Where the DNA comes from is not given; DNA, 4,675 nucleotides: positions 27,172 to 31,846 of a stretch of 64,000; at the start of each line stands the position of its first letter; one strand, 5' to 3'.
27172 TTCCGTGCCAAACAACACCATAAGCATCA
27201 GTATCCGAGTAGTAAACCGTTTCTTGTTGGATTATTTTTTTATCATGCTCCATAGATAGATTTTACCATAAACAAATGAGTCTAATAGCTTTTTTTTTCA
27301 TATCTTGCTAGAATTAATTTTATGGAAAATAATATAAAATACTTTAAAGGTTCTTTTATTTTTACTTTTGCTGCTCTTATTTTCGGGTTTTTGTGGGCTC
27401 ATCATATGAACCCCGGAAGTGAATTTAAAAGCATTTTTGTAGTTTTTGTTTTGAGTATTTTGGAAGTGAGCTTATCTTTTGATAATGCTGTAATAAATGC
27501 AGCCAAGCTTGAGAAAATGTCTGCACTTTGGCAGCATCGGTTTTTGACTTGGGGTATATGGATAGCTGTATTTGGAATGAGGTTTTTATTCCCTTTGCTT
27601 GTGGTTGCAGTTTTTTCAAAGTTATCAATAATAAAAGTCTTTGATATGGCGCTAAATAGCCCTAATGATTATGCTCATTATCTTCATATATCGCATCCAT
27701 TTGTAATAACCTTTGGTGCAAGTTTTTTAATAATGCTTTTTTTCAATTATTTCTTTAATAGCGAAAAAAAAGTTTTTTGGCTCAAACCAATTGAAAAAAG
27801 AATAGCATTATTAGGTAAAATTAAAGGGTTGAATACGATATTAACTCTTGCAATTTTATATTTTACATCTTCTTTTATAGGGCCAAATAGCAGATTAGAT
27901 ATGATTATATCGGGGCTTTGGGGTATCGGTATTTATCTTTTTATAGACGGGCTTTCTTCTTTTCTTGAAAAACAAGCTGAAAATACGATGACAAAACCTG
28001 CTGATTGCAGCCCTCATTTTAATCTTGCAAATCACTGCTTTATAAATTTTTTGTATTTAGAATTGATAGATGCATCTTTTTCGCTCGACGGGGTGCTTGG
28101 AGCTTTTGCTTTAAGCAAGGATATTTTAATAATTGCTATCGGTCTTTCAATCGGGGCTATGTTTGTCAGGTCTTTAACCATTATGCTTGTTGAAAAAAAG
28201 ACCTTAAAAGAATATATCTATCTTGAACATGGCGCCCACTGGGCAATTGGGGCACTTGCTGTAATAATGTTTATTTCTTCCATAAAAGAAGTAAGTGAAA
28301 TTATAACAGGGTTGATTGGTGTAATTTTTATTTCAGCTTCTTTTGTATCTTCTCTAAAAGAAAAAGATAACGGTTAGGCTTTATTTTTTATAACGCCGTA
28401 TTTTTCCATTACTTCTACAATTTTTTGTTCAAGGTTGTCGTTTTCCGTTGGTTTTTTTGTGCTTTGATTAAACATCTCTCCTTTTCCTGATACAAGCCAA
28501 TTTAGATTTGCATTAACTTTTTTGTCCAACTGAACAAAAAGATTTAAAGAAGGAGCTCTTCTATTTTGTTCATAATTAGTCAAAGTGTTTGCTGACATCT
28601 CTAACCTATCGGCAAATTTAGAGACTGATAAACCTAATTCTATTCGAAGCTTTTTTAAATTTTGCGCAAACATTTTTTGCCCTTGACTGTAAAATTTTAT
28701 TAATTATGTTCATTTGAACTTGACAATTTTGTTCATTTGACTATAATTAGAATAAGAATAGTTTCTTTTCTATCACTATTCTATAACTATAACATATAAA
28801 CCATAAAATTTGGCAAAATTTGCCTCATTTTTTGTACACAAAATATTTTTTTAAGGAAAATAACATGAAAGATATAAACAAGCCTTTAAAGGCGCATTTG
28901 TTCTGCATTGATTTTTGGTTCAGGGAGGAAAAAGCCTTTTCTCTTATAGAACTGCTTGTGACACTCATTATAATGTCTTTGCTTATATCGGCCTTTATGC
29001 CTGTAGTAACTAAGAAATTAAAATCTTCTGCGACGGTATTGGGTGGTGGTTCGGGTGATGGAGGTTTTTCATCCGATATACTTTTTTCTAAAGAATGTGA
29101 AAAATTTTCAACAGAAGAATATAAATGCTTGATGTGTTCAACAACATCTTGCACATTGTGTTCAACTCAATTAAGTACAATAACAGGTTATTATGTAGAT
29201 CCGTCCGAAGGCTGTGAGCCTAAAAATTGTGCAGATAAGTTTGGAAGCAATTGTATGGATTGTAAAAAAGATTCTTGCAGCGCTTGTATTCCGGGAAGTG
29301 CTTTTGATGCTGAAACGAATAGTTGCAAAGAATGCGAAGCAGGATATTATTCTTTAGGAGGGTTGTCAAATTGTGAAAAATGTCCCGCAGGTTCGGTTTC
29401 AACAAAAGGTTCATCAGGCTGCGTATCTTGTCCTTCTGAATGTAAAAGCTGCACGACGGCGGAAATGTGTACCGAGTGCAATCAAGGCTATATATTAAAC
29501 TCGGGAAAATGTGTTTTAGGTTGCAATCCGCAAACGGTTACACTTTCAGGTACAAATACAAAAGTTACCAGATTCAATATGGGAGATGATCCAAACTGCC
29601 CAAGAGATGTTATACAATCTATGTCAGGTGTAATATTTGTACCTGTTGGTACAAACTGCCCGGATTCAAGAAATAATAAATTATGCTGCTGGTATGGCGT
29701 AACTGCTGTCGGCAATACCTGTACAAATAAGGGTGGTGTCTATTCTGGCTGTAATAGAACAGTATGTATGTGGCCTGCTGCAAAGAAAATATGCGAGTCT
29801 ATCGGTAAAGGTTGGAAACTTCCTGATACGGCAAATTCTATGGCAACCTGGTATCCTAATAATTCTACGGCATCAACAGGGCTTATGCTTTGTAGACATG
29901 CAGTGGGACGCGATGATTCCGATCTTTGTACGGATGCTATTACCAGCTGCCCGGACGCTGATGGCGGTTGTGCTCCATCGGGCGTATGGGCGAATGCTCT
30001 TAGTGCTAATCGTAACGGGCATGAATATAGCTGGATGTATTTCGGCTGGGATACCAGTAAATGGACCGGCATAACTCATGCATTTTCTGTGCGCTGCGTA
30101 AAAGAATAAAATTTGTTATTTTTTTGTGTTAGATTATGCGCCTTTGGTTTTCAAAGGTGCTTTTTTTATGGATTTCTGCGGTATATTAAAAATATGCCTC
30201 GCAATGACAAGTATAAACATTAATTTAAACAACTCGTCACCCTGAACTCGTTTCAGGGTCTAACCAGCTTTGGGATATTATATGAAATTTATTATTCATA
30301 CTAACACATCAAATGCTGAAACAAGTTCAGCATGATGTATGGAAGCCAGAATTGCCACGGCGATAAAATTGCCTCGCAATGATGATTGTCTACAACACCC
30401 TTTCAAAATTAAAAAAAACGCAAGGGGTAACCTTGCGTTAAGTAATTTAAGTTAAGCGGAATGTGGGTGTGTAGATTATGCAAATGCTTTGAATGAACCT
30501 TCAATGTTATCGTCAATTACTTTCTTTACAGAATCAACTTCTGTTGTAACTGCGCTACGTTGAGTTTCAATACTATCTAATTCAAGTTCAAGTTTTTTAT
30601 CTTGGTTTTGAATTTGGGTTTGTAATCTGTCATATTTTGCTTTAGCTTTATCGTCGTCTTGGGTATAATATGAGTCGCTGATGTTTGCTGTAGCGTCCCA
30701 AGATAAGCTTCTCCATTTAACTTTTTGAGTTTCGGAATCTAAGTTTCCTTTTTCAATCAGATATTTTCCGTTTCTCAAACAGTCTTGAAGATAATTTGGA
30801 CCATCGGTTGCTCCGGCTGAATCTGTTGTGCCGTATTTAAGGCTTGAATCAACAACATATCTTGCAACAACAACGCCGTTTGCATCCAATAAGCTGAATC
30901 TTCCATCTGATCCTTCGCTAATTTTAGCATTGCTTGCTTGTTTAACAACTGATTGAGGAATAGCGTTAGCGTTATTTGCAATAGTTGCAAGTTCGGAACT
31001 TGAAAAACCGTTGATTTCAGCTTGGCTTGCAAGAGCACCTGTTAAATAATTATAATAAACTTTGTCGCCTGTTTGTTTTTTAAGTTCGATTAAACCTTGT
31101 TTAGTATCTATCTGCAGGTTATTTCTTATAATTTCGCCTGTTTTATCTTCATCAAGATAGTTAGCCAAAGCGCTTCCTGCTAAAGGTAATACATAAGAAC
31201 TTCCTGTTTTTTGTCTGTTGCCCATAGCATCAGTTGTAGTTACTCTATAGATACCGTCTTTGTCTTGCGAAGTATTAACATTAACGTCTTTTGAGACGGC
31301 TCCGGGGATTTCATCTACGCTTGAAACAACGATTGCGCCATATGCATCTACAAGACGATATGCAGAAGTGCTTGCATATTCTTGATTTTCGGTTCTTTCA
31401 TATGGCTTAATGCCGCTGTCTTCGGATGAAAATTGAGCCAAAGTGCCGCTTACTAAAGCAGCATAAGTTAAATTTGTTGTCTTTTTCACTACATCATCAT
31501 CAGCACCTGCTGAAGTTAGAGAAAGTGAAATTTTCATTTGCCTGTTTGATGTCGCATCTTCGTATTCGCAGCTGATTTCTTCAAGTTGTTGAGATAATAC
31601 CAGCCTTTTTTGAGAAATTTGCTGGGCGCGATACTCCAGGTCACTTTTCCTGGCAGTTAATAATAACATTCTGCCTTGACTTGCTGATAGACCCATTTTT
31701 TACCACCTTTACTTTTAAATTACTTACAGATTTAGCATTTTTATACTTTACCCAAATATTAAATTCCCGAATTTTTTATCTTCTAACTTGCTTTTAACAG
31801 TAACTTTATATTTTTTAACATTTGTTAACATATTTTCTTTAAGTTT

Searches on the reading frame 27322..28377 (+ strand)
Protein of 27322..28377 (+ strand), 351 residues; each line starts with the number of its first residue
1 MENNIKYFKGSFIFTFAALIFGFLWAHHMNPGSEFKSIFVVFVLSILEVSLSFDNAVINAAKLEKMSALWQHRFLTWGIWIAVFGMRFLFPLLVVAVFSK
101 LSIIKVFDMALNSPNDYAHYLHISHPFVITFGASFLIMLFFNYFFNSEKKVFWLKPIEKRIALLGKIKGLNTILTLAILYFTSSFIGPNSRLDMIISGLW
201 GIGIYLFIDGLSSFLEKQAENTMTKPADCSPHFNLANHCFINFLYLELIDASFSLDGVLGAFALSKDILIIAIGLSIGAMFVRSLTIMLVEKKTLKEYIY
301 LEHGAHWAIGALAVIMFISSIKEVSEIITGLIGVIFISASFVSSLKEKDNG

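Call 70: search_protein_families(library=pfam, proteins=[window:27322-28377:+], max_evalue=0.01)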
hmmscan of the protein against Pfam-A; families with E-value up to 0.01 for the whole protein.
window:27322-28377:+ (351 aa): 2 families
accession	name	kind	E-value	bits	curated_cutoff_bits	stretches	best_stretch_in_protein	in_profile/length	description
PF04332.21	DUF475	-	2.5e-97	326.7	27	1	53-347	1-289/293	Protein of unknown function (DUF475)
PF03741.22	TerC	-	1.6e-20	74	27.8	1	43-319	2-177/178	Integral membrane protein TerC family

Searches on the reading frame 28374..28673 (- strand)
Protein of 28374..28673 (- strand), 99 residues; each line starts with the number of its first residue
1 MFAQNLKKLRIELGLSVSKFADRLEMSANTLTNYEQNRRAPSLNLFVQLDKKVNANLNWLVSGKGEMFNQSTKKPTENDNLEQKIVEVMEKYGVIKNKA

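Call 8: search_protein_families(library=pfam, proteins=[window:28374-28673:-], max_evalue=0.01)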
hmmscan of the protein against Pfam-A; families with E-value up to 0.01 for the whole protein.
window:28374-28673:- (99 aa): 5 families
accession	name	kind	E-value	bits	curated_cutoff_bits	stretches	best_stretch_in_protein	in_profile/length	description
PF12844.13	HTH_19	-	7.9e-11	42.1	30.2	1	4-66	2-64/64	Helix-turn-helix domain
PF01381.28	HTH_3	-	8e-10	39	23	1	6-60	1-55/55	Helix-turn-helix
PF13560.12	HTH_31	-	5.8e-08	33.4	27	1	2-51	2-52/64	Helix-turn-helix domain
PF07022.19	Phage_CI_repr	-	1.6e-07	32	22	1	18-68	15-65/65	Bacteriophage CI repressor helix-turn-helix domain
PF13443.12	HTH_26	-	0.006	17.2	22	1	5-40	1-37/63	Cro/C1-type HTH DNA-binding domain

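Call 9: search_protein_families(library=ncbifam, proteins=[window:28374-28673:-], max_evalue=0.01)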
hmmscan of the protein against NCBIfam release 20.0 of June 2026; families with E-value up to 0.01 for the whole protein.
window:28374-28673:- (99 aa): 10 families
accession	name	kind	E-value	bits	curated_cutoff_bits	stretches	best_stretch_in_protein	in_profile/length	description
NF003162.0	PRK04140.1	equivalog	1.3e-10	40.8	263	1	4-94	129-219/317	transcriptional regulator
NF041951.1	phage_RstR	subfamily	4.2e-08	33.4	80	1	1-68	2-69/108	RstR family transcriptional repressor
NF052239.1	antitox_spr1629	equivalog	6.5e-06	25.5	335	1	3-66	4-67/377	spr1629 family repressor/antitoxin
TIGR00270.2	TIGR00270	equivalog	8.2e-06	25.7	110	1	2-73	76-148/159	multiprotein bridging factor aMBF1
TIGR03830.1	CxxCG_CxxCG_HTH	subfamily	0.00015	21.5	61.8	1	3-45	67-109/127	type II TA system antitoxin MqsA family protein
NF041575.1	antitoxPezA_Strep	equivalog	0.00022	21.3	290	1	1-90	1-83/158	type II toxin-antitoxin system antitoxin PezA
NF007257.0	PRK09706.1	subfamily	0.00035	20.4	101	1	2-92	6-96/135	transcriptional repressor DicA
NF047948.1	male_kill_WMK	equivalog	0.00087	18.8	300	1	3-98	164-248/300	WO male-killing family protein Wmk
NF041265.1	NadS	equivalog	0.0064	16.8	60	1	5-42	34-71/94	NadS family protein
TIGR03070.1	couple_hipB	subfamily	0.0064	16.4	71.65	1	2-49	3-50/58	type II toxin-antitoxin system Y4mF family antitoxin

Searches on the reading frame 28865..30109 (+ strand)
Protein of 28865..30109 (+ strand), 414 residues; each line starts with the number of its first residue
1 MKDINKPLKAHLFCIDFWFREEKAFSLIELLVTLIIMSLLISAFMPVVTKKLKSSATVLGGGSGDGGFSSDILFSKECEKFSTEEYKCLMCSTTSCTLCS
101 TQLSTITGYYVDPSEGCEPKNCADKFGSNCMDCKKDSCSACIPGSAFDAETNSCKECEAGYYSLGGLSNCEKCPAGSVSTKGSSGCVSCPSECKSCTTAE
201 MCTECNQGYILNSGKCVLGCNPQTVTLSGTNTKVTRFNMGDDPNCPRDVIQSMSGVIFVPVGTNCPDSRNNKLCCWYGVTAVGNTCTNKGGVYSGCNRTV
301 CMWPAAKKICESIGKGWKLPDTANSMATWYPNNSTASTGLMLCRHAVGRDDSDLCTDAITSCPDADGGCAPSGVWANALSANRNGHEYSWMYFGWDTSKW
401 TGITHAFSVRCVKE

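Call 8: search_protein_families(library=pfam, proteins=[window:28865-30109:+], max_evalue=0.01)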
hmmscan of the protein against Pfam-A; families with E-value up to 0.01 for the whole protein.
window:28865-30109:+ (414 aa): 2 families
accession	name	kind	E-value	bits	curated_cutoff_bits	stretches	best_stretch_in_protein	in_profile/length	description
PF07963.17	N_methyl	-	4.3e-05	23.3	21.2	1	22-43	4-25/27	Prokaryotic N-terminal methylation motif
PF15913.10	Furin-like_2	-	0.00023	21.8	28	1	171-228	37-97/102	Furin-like repeat, cysteine-rich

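Call 9: search_protein_families(library=ncbifam, proteins=[window:28865-30109:+], max_evalue=0.01)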
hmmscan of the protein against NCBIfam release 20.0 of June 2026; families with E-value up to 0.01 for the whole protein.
window:28865-30109:+ (414 aa): 3 families
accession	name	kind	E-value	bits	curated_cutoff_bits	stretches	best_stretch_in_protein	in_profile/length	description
NF040999.1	pilin_ComGC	equivalog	0.00039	20.5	75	1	22-53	1-32/84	competence type IV pilus major pilin ComGC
TIGR02532.1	IV_pilin_GFxxxE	domain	0.00061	19.5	16.3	1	23-43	2-22/24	prepilin-type N-terminal cleavage/methylation domain-containing protein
NF041013.1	T4P_ComGE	equivalog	0.0014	18.7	49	1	23-54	4-35/83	competence type IV pilus minor pilin ComGE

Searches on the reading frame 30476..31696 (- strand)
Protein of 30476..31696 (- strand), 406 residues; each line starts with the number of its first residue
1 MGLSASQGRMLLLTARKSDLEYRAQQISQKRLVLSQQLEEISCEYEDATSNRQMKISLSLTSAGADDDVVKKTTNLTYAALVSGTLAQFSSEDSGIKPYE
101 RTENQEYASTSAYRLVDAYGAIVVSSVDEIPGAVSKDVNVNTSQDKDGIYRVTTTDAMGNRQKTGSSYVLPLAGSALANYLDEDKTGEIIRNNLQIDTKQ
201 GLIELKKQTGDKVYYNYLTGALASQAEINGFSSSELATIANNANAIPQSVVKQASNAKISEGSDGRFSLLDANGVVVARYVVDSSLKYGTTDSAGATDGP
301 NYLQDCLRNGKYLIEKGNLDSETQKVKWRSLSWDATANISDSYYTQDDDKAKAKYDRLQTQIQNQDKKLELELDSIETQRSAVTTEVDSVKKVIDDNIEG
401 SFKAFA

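Call 19: search_protein_families(library=pfam, proteins=[window:30476-31696:-], max_evalue=0.001)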
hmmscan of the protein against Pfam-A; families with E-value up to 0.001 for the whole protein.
window:30476-31696:- (406 aa): 0 families

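Call 99: search_protein_families(library=ncbifam, proteins=[window:30476-31696:-], max_evalue=0.001)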
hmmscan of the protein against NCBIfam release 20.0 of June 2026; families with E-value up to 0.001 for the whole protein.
window:30476-31696:- (406 aa): 0 families

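Call 100: search_solved_structures(query=window:30476-31696:-, max_evalue=1)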
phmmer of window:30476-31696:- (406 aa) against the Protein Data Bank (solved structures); distinct sequences matched with E-value up to 1: 0.
